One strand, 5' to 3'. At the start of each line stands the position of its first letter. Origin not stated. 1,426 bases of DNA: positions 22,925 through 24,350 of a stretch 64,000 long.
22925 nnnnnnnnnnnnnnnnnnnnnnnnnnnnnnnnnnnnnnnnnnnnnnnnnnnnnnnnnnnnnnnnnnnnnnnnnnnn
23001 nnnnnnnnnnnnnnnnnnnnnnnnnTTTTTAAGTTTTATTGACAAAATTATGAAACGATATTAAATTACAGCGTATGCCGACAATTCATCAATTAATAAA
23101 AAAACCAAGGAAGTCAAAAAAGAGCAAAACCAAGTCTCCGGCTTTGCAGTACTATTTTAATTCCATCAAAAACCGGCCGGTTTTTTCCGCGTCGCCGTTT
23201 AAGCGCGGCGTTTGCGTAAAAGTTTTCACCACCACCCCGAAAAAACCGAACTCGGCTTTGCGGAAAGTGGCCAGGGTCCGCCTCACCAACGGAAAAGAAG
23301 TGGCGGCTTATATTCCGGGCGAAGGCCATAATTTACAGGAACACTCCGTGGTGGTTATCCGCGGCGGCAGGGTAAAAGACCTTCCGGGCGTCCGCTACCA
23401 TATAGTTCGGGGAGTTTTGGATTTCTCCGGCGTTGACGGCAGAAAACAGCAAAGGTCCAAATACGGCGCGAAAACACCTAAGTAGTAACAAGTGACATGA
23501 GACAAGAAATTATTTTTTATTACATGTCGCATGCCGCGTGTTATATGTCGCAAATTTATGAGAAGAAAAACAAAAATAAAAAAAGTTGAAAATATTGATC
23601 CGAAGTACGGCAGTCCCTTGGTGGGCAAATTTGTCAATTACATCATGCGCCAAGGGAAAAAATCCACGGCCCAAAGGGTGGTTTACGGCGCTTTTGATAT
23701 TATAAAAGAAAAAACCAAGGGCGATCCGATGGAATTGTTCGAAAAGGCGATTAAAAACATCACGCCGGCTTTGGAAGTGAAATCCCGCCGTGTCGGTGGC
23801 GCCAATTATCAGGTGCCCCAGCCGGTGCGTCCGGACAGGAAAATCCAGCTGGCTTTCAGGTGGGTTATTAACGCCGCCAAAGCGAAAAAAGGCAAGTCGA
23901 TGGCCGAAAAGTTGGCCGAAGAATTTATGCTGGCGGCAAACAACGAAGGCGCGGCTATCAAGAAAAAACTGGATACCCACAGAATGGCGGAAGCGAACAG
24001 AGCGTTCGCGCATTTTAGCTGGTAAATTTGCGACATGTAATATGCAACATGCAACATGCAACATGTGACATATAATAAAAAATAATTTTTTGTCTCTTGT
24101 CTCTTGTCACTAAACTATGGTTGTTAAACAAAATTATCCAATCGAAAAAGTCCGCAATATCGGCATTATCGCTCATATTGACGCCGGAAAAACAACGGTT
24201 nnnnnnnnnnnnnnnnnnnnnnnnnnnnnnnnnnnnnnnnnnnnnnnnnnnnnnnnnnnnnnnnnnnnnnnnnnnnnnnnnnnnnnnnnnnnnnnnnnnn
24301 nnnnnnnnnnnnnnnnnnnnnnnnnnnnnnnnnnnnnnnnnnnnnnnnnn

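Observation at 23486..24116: rpsG (S7) is enclosed by 66/87-nt inverted repeats that start 6 nt after the rpsL stop and end 6 nt before the fusA start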

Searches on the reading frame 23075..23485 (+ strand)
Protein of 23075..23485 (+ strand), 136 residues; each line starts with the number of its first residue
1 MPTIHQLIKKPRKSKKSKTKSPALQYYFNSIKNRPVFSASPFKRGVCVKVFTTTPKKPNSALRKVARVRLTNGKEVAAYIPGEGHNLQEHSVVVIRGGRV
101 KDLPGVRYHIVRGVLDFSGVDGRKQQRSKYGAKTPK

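Call 51: find_encoding_contigs(protein=window:23075-23485:+, flank=3000, max_places=6)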
Protein window:23075-23485:+ (136 aa): no gene with exactly this product is on record in the collection.

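Call 65: search_protein_families(library=pfam, proteins=[window:23075-23482:+], max_evalue=0.001)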
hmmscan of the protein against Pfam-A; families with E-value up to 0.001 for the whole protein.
window:23075-23482:+ (136 aa): 1 family
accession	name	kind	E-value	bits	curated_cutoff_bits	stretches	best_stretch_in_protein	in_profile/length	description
PF00164.32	Ribosom_S12_S23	-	9.7e-39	131.9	22.3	1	34-133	5-106/110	Ribosomal protein S12/S23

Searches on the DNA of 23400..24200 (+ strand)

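Call 38: search_rna_families(source=window, start=23400, end=24200, threshold=evalue, max_evalue=5)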
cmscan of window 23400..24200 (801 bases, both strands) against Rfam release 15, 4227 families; matches with E-value up to 5: 1.
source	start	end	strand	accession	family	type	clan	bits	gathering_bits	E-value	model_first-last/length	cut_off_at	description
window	23688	23750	+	RF00311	snoZ188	Gene; snRNA; snoRNA; CD-box;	-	16.7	50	1.8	1-123/123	no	Small nucleolar RNA Z188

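Call 40: search_rna_families(sources=[L088, L001, L007, L093], threshold=evalue, max_evalue=1)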
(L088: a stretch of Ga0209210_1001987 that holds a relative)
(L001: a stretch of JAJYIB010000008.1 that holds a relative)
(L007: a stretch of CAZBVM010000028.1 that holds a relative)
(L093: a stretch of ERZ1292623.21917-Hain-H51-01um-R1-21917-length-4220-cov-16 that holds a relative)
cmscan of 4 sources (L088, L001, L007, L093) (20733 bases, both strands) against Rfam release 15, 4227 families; matches with E-value up to 1: 10.
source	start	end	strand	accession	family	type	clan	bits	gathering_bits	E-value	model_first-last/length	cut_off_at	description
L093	16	89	-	RF00005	tRNA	Gene; tRNA;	CL00001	64.3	29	3.7e-12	1-71/71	no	tRNA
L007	2883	2974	-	RF04120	MIR5998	Gene; miRNA;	-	29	180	0.011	1-173/173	no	MIR5998 microRNA precursor family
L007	2883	2974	+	RF04120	MIR5998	Gene; miRNA;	-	26.3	180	0.055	1-173/173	no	MIR5998 microRNA precursor family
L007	2867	2991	-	RF03896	MIR2275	Gene; miRNA;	-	25.8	60.5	0.61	1-95/95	no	MIR2275 microRNA precursor family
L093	15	89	+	RF04354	Plastid-ycf2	Cis-reg;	-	25.6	65.7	0.18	1-75/75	no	Plastid-ycf2 5UTR RNA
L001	199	282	+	RF01302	snoU36a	Gene; snRNA; snoRNA; CD-box;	CL00051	25.2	45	0.35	1-90/90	no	SnoRNA U36a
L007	2879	2978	+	RF04128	MIR8562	Gene; miRNA;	-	24.3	211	0.98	1-242/242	no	MIR8562 microRNA precursor family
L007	673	722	-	RF01943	mir-999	Gene; miRNA;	-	22.7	58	0.64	1-84/84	no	mir-999 microRNA precursor family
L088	3462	3573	-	RF04129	MIR4240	Gene; miRNA;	-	21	200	0.75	1-206/206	no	MIR4240 microRNA precursor family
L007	2842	2925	-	RF00645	MIR169_2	Gene; miRNA;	CL00098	20.9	50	0.25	1-118/118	no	MIR169_2 microRNA precursor family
